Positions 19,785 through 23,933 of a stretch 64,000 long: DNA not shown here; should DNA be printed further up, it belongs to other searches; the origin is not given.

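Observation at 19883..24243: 1,283-aa protein with two tandem GT-C glycosyltransferase modules and two soluble beta-rich domains, coupled to a GtrA-family gene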

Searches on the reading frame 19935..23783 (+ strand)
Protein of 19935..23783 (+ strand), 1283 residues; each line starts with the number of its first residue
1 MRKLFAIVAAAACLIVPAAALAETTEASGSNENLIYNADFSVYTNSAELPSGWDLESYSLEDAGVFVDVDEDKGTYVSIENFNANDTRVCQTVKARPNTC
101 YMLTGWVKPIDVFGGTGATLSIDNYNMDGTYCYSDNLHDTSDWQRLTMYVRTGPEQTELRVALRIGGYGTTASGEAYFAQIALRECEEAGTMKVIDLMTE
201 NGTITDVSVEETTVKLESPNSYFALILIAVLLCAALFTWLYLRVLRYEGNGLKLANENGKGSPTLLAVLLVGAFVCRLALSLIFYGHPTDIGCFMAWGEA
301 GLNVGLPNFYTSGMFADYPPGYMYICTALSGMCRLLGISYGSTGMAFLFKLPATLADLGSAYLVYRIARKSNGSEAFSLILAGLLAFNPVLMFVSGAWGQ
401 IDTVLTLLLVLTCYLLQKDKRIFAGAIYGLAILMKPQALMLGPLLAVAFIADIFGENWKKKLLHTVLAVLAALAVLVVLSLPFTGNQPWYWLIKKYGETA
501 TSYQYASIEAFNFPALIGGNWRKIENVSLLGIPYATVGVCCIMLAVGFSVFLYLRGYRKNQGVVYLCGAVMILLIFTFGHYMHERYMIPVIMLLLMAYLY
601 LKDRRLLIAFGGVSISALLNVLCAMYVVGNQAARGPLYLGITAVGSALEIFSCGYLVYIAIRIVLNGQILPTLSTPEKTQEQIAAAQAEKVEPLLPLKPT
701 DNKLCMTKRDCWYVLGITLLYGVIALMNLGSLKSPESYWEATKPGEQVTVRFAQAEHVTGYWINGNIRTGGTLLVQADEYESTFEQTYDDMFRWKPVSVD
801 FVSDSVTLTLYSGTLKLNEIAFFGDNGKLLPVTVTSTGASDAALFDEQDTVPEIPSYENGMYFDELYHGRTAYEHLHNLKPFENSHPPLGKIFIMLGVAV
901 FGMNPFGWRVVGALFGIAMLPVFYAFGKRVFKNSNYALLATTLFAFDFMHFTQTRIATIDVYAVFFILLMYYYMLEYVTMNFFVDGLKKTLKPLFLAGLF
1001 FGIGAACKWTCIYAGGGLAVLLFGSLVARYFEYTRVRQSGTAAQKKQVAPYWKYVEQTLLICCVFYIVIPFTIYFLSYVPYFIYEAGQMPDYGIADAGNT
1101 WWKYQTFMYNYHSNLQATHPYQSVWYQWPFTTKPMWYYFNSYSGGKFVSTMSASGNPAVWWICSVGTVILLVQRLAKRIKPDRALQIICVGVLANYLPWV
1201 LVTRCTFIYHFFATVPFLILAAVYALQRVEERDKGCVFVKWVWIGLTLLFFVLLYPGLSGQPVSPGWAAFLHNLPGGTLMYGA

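Call 3: search_protein_families(library=pfam, proteins=[window:19935-23783:+], max_evalue=1)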
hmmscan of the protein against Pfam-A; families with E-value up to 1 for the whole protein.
window:19935-23783:+ (1283 aa): 4 families
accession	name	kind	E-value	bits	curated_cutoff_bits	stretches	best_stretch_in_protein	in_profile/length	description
PF13231.12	PMT_2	-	1.1e-18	68.4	26.1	2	885-1024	1-131/160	Dolichyl-phosphate-mannose-protein mannosyltransferase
PF16192.10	PMT_4TMC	-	1.8e-17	63.9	32.4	1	1100-1262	4-187/202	C-terminal four TMM region of protein-O-mannosyltransferase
PF02366.24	PMT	-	5.2e-15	56.1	22.7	1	859-1078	19-237/245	Dolichyl-phosphate-mannose-protein mannosyltransferase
PF09594.16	GT87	-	9.9e-11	42.3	25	1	318-575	3-235/237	Glycosyltransferase family 87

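Call 4: search_protein_families(library=ncbifam, proteins=[window:19935-23783:+], max_evalue=1)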
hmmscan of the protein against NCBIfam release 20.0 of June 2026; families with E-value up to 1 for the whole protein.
window:19935-23783:+ (1283 aa): 2 families
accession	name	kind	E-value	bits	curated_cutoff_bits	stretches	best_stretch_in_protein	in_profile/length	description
NF058602.1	PrMnsylTfPmt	equivalog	3.9e-18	65.5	800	2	885-1234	98-470/530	protein O-mannosyltransferase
NF009784.2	PRK13279.1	equivalog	0.00091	17.9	567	1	869-1006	46-177/539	lipid IV(A) 4-amino-4-deoxy-L-arabinosyltransferase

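Call 6: search_solved_structures(query=window:19935-23783:+, max_evalue=1, show_alignments=2)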
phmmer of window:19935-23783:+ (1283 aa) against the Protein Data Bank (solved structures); distinct sequences matched with E-value up to 1: 1.
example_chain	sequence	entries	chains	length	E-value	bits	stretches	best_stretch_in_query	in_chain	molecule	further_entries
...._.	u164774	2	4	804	1.7e-05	25.9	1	1100-1176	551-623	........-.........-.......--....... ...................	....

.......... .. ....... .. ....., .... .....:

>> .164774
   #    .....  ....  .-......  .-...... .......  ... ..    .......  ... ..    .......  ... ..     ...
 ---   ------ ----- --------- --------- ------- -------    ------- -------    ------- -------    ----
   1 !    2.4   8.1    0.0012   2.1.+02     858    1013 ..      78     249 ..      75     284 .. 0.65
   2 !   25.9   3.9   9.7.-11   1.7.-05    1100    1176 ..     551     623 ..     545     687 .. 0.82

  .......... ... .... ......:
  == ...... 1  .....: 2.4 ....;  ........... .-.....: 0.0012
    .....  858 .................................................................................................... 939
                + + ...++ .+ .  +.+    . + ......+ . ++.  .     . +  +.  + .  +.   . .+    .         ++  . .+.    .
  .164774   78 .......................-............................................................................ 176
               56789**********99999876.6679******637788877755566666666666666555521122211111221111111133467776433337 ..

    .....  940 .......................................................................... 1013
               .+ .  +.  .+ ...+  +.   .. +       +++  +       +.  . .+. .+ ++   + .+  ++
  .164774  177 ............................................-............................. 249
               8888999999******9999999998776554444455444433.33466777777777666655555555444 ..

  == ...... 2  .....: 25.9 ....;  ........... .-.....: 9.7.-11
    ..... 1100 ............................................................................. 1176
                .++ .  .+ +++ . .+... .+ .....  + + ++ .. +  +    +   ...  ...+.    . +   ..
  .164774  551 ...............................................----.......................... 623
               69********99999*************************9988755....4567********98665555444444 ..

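Call 7: find_homologous_proteins(query=window:19935-23783:+, max_evalue=0.00001)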
Query window:19935-23783:+ (1283 aa): 364 proteins with E <= 0.00001 among 8000 candidates; the best 120 are listed.
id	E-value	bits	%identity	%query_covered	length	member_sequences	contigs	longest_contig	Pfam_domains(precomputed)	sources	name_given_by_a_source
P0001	0.0e+0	2963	100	100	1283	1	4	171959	PF09594.17,PF02366.25,PF16192.11,PF13231.13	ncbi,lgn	ncbi:MAG: glycosyltransferase family 39 protein [Clostridia bacterium]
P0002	0.0e+0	1827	62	100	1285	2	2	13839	PF09594.17,PF02366.25,PF16192.11,PF13231.13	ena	-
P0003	0.0e+0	1821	63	98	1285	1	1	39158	PF09594.17,PF02366.25,PF16192.11,PF13231.13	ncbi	-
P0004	0.0e+0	1801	62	100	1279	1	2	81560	PF09594.17,PF02366.25,PF16192.11,PF13231.13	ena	-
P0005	0.0e+0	1774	61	98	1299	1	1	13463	PF09594.17,PF02366.25,PF16192.11,PF13231.13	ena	-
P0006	0.0e+0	1765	61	98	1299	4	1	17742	PF09594.17,PF02366.25,PF16192.11,PF13231.13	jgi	-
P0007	0.0e+0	1764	61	98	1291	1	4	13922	PF09594.17,PF02366.25,PF16192.11,PF13231.13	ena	-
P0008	0.0e+0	1759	61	100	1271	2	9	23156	PF09594.17,PF02366.25,PF16192.11,PF13231.13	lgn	-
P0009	0.0e+0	1758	60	100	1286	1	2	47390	PF09594.17,PF02366.25,PF16192.11,PF13231.13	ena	-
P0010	0.0e+0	1755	60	100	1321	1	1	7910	PF09594.17,PF02366.25,PF16192.11,PF13231.13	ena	-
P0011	0.0e+0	1747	60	100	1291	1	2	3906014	PF09594.17,PF02366.25,PF16192.11,PF13231.13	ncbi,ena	-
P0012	0.0e+0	1743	61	100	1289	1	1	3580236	PF09594.17,PF02366.25,PF16192.11,PF13231.13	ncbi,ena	-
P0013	0.0e+0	1736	61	100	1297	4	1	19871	PF09594.17,PF02366.25,PF16192.11,PF13231.13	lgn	-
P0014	0.0e+0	1727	60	100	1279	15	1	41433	PF09594.17,PF02366.25,PF16192.11,PF13231.13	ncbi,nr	ncbi:MAG: glycosyltransferase family 39 protein [Christensenella sp.]|nr:glycosyltransferase family 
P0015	0.0e+0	1724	59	100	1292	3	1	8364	PF09594.17,PF02366.25,PF16192.11,PF13231.13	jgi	jgi:Gpi18-like mannosyltransferase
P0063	0.0e+0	1623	58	100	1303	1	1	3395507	PF09594.17,PF02366.25,PF16192.11,PF13231.13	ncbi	-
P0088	0.0e+0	1458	52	100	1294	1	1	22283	PF02366.25,PF26314.1,PF16192.11,PF13231.13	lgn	-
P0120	0.0e+0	1237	47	100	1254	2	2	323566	PF09594.17,PF02366.25,PF16192.11,PF13231.13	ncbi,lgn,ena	-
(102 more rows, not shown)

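Call 9: find_encoding_contigs(protein=P0001, flank=10000, max_places=3)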
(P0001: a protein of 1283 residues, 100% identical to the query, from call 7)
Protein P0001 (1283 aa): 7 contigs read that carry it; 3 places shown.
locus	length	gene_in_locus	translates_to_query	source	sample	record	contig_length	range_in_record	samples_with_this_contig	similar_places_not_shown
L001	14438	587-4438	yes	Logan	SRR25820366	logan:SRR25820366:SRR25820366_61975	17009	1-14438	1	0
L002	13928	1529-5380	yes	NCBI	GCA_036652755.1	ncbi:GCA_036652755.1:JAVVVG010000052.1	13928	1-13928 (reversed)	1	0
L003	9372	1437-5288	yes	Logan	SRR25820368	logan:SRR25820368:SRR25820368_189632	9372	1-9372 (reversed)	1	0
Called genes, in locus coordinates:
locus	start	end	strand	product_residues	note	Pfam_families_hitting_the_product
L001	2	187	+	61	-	?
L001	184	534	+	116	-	PF02021:UPF0102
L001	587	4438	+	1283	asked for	PF09594:GT87, PF13231:PMT_2, PF02366:PMT, PF13231:PMT_2, PF16192:PMT_4TMC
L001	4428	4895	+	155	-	PF04138:GtrA_DPMS_TM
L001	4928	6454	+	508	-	PF13541:ChlI, PF01078:Mg_chelatase, PF00158:Sigma54_activat (faint), PF07728:AAA_5 (weak), PF00493:MCM (weak), PF13335:Mg_chelatase_C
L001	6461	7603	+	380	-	PF02481:DNA_processg_A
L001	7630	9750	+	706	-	PF01751:Toprim, PF01131:Topoisom_bac, PF01396:Zn_ribbon_Top1, PF02150:Zn_ribbon_RPB9 (faint), PF01396:Zn_ribbon_Top1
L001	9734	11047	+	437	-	PF00890:FAD_binding_2 (weak), PF01134:GIDA, PF01266:DAO (weak), PF13450:NAD_binding_8 (weak)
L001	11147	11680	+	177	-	PF00227:Proteasome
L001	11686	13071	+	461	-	PF00004:AAA (weak), PF07728:AAA_5 (faint), PF13401:AAA_22 (faint), PF07724:AAA_2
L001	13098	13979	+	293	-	PF07486:Hydrolase_2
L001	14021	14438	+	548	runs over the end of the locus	PF00753:Lactamase_B, PF12706:Lactamase_B_2 (weak), PF22505:RNase_J_b_CASP, PF07521:RMMBL, PF17770:RNase_J_C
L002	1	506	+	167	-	?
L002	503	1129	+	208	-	PF01351:RNase_HII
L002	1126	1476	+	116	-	PF02021:UPF0102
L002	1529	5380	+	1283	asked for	PF09594:GT87, PF13231:PMT_2, PF02366:PMT, PF13231:PMT_2, PF16192:PMT_4TMC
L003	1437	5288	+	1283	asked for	PF09594:GT87, PF13231:PMT_2, PF02366:PMT, PF13231:PMT_2, PF16192:PMT_4TMC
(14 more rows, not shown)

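Call 10: find_encoding_contigs(protein=P0011, flank=10000, max_places=1)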
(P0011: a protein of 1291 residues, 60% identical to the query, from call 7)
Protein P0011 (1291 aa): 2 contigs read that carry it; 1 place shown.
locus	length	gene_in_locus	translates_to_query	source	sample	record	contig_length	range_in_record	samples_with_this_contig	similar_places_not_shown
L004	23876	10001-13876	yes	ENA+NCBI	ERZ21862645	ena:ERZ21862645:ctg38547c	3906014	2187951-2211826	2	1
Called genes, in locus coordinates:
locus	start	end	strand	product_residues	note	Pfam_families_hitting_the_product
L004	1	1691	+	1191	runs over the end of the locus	PF02463:SMC_N, PF13175:AAA_15, PF13304:AAA_21 (weak), PF13476:AAA_23, PF13555:AAA_29 (weak), PF06470:SMC_hinge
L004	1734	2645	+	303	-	PF02881:SRP54_N, PF13604:AAA_30 (weak), PF00448:SRP54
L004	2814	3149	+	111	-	PF04297:UPF0122, PF04545:Sigma70_r4, PF08281:Sigma70_r4_2 (weak)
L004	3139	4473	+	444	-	PF02881:SRP54_N, PF13401:AAA_22 (weak), PF00448:SRP54, PF02978:SRP_SPB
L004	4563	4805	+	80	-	PF00886:Ribosomal_S16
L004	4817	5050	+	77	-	PF13083:KH_KhpA-B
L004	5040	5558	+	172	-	PF01782:RimM, PF05239:PRC, PF24986:PRC_RimM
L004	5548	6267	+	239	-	PF01746:tRNA_m1G_MT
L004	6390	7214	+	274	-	PF00892:EamA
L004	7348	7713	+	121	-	PF01245:Ribosomal_L19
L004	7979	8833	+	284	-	PF03193:RsgA_GTPase (faint), PF01926:MMR_HSR1, PF02421:FeoB_N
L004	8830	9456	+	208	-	PF01351:RNase_HII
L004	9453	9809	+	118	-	PF08378:NERD (weak), PF02021:UPF0102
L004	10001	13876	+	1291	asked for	PF09594:GT87, PF02366:PMT, PF13231:PMT_2, PF16192:PMT_4TMC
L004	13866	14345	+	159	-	PF04138:GtrA_DPMS_TM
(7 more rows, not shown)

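Call 11: find_encoding_contigs(protein=P0120, flank=10000, max_places=1)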
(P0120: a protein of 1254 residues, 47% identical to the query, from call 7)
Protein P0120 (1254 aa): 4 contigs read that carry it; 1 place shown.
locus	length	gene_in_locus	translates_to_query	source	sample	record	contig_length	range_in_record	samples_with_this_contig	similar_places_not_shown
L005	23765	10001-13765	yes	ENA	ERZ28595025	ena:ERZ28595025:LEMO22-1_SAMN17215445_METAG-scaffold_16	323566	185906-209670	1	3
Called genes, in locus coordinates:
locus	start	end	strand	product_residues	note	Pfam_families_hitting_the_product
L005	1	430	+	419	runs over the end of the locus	PF13393:tRNA-synt_His, PF00587:tRNA-synt_2b, PF03129:HGTP_anticodon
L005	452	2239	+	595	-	PF01336:tRNA_anti-codon, PF00152:tRNA-synt_2, PF01409:tRNA-synt_2d (faint), PF02938:GAD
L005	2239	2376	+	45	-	-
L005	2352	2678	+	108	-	PF00085:Thioredoxin, PF04756:OST3_OST6 (weak), PF13098:Thioredoxin_2, PF13905:Thioredoxin_8 (faint)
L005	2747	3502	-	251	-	PF02353:CMAS (weak), PF08241:Methyltransf_11, PF13649:Methyltransf_25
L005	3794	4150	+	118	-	PF04297:UPF0122, PF04545:Sigma70_r4 (weak), PF08281:Sigma70_r4_2 (weak)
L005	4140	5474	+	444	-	PF02881:SRP54_N, PF13401:AAA_22 (faint), PF06414:Zeta_toxin (faint), PF00448:SRP54, PF02978:SRP_SPB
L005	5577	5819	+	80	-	PF00886:Ribosomal_S16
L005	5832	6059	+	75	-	PF13083:KH_KhpA-B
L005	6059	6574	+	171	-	PF01782:RimM, PF05239:PRC, PF24986:PRC_RimM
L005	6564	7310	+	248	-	PF01746:tRNA_m1G_MT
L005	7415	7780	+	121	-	PF01245:Ribosomal_L19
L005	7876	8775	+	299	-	PF03193:RsgA_GTPase (weak), PF01926:MMR_HSR1, PF02421:FeoB_N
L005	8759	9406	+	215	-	PF01351:RNase_HII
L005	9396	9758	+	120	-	PF08378:NERD (weak), PF02021:UPF0102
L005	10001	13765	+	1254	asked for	PF09594:GT87, PF13231:PMT_2 (weak), PF02366:PMT, PF13231:PMT_2, PF16192:PMT_4TMC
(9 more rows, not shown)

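Call 12: find_encoding_contigs(protein=P0063, flank=10000, max_places=1)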
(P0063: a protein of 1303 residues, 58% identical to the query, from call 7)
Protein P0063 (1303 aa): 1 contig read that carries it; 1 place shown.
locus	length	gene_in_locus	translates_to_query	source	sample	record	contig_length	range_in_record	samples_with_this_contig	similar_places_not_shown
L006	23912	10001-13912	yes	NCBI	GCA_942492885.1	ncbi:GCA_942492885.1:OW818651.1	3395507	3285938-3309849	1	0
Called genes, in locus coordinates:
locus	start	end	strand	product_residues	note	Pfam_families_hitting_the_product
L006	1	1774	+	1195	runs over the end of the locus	PF02463:SMC_N, PF13175:AAA_15 (faint), PF13304:AAA_21 (weak), PF13476:AAA_23, PF13555:AAA_29 (weak), PF06470:SMC_hinge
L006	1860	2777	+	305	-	PF02881:SRP54_N, PF13604:AAA_30 (weak), PF00448:SRP54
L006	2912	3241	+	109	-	PF04297:UPF0122, PF04545:Sigma70_r4 (weak), PF08281:Sigma70_r4_2 (weak)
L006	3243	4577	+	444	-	PF02881:SRP54_N, PF13604:AAA_30 (faint), PF00448:SRP54, PF02978:SRP_SPB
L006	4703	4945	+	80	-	PF00886:Ribosomal_S16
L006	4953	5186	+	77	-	PF13083:KH_KhpA-B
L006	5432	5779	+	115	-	PF05239:PRC (weak), PF24986:PRC_RimM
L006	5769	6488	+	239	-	PF01746:tRNA_m1G_MT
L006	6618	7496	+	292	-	PF00892:EamA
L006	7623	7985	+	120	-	PF01245:Ribosomal_L19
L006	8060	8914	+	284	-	PF03193:RsgA_GTPase (faint), PF01926:MMR_HSR1, PF02421:FeoB_N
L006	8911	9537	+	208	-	PF01351:RNase_HII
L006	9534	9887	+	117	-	PF02021:UPF0102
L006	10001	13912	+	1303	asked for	PF09594:GT87 (weak), PF13231:PMT_2 (weak), PF02366:PMT, PF13231:PMT_2, PF16192:PMT_4TMC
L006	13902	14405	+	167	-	PF04138:GtrA_DPMS_TM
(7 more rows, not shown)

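Call 57: search_protein_families(library=pfam, proteins=[P0088], max_evalue=0.01)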
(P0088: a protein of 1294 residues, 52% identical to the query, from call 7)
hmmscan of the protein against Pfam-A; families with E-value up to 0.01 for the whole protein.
P0088 (1294 aa): 4 families
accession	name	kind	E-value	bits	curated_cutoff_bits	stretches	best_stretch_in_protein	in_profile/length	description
PF16192.10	PMT_4TMC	-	6.3e-20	72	32.4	1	1109-1276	2-190/202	C-terminal four TMM region of protein-O-mannosyltransferase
PF02366.24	PMT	-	5.6e-17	62.6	22.7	2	913-1087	79-235/245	Dolichyl-phosphate-mannose-protein mannosyltransferase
PF13231.12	PMT_2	-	1.8e-14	54.7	26.1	2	896-1050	1-146/160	Dolichyl-phosphate-mannose-protein mannosyltransferase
PF09594.16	GT87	-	5.4e-05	23.5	25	1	309-549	3-215/237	Glycosyltransferase family 87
